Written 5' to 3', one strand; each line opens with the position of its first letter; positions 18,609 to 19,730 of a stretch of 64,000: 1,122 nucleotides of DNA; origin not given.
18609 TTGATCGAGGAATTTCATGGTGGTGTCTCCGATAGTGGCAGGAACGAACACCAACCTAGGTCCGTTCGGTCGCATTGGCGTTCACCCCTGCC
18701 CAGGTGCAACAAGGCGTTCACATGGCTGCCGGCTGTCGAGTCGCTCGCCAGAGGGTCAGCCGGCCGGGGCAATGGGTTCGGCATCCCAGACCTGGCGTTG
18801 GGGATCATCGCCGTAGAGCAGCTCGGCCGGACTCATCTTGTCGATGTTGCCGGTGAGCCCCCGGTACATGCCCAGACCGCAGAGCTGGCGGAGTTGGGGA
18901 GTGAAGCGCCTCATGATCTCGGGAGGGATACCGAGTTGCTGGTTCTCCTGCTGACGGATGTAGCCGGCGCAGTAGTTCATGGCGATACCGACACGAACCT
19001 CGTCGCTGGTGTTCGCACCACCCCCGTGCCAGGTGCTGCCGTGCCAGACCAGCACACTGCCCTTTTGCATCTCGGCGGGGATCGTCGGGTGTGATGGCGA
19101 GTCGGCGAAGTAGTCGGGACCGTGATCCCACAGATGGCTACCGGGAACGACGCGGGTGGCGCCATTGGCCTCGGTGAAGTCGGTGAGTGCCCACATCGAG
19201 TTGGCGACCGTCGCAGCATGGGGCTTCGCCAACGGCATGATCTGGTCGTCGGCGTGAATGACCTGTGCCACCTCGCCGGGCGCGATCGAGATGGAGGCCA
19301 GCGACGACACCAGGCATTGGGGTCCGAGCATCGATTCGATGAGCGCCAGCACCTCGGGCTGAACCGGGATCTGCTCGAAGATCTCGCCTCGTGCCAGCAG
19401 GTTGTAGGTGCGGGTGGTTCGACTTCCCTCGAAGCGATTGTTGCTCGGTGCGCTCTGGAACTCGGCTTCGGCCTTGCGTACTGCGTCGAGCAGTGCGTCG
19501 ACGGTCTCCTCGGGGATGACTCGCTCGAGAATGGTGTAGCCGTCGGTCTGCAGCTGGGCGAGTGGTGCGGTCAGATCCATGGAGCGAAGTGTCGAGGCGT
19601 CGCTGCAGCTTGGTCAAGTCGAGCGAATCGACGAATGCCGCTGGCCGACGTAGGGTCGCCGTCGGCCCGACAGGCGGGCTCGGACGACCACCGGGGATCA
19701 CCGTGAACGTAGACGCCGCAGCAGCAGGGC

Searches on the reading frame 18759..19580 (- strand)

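Call 43: search_protein_families(library=pfam, proteins=[window:18759-19580:-], max_evalue=0.0001)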
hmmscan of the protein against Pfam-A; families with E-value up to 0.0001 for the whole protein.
window:18759-19580:- (274 aa): 1 family
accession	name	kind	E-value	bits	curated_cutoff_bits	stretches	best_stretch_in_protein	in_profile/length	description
PF05721.19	PhyH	-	8.3e-38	131.2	22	1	11-196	2-211/213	Phytanoyl-CoA dioxygenase (PhyH)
